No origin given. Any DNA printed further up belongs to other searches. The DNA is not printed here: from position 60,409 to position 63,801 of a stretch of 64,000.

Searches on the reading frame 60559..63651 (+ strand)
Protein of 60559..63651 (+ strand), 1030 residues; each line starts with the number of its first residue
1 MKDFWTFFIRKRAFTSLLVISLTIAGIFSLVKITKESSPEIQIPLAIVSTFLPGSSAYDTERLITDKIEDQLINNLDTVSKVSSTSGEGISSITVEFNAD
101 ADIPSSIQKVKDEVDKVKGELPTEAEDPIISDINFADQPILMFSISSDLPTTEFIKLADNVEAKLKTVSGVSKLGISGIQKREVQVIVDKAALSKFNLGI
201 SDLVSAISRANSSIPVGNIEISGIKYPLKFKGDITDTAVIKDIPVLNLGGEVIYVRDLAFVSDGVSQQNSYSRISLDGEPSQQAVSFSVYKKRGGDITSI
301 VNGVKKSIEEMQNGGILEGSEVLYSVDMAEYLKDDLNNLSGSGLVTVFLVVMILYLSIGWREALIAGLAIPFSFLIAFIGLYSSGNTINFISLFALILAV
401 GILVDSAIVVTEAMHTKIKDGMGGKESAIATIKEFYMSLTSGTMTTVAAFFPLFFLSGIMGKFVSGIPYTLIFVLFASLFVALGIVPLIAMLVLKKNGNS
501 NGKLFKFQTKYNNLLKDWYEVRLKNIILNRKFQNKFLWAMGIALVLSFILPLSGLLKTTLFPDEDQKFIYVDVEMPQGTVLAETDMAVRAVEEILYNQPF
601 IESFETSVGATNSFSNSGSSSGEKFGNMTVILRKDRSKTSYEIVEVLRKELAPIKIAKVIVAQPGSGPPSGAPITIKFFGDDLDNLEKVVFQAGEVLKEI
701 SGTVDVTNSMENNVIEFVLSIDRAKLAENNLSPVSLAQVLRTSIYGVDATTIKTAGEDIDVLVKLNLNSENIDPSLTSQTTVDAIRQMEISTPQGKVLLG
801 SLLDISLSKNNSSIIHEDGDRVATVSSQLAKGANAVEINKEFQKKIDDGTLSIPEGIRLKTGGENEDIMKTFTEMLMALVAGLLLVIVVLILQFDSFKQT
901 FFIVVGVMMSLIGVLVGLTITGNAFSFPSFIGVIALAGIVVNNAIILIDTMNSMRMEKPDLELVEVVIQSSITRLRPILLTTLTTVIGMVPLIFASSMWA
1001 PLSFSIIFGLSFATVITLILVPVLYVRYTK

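Call 7: search_protein_families(library=pfam, proteins=[window:60559-63648:+], max_evalue=0.001)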
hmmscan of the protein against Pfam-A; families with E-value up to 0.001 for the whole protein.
window:60559-63648:+ (1030 aa): 2 families
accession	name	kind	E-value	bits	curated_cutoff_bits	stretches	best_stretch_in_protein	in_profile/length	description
PF00873.25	ACR_tran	-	3e-176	588.5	28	1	5-1026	2-1018/1021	AcrB/AcrD/AcrF family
PF03176.21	MMPL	-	0.00055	19.4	20.5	0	325-493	134-302/333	MMPL family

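Call 42: find_encoding_contigs(protein=window:60559-63651:+, flank=10000, max_places=1)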
Protein window:60559-63651:+ (1030 aa): no gene with exactly this product is on record in the collection.
